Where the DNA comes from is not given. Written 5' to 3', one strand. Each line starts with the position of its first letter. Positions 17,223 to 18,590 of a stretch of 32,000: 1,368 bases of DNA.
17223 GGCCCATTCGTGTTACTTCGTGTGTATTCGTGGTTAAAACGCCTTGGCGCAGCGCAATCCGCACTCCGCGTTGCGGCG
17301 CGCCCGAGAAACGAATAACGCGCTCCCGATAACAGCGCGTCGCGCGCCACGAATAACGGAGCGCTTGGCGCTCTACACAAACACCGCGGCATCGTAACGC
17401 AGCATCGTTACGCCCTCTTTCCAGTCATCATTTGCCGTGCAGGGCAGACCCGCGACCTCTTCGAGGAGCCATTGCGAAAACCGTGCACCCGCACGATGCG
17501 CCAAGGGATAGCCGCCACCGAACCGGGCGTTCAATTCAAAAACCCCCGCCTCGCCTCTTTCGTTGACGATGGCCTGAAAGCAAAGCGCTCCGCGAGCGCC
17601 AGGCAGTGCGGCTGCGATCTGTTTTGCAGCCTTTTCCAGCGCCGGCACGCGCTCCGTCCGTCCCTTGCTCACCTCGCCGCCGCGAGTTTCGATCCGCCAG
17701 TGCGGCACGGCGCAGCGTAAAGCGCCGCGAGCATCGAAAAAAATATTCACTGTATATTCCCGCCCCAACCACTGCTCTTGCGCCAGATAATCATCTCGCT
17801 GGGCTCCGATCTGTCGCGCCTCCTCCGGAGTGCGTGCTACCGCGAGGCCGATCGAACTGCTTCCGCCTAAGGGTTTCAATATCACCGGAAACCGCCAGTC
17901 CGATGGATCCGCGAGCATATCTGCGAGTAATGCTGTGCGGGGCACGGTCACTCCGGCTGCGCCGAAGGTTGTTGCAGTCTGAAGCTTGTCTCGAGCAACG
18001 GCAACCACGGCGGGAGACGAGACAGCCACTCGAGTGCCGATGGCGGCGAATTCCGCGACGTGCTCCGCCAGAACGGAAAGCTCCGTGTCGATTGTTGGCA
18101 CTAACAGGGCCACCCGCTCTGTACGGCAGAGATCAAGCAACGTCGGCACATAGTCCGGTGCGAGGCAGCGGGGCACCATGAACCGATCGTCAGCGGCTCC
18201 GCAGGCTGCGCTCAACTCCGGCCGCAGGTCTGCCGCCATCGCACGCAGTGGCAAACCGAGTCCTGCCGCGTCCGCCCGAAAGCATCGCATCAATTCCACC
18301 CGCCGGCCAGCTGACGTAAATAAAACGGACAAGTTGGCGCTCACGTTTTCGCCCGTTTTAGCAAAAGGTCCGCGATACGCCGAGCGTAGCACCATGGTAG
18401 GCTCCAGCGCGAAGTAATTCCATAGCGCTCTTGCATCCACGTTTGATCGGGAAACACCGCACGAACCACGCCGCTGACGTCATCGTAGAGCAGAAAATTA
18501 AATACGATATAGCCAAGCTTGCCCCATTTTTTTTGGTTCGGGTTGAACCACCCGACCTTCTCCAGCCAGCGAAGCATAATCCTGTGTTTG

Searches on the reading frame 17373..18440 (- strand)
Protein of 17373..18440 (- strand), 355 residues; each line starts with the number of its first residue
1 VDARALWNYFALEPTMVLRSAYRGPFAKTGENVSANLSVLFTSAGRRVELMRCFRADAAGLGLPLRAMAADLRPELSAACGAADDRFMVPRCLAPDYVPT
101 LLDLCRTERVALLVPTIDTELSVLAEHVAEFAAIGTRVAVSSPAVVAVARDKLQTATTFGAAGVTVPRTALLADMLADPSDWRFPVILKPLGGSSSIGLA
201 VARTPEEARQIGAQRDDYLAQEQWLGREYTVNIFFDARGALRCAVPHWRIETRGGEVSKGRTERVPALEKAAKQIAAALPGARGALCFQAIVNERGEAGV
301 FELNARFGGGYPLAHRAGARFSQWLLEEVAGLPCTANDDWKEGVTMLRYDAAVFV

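Call 39: search_protein_families(library=pfam, proteins=[window:17373-18440:-], max_evalue=0.001)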
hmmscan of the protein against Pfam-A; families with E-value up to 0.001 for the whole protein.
window:17373-18440:- (355 aa): 5 families
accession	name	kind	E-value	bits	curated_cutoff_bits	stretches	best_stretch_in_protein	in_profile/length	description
PF21360.3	PylC-like_N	-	8.4e-21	74.4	27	1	39-138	1-95/96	PylC-like, N-terminal domain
PF02655.19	ATP-grasp_3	-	4.8e-12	46.7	23.2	1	149-309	1-159/160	ATP-grasp domain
PF15632.11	ATPgrasp_Ter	-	4.4e-09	36.7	29.1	1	216-346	3-125/131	ATP-grasp in the biosynthetic pathway with Ter operon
PF13535.11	ATP-grasp_4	-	0.00042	20.4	27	0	183-239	2-76/160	ATP-grasp domain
PF06973.17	DUF1297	-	0.00095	19.2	23.8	0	277-325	112-159/188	Domain of unknown function (DUF1297)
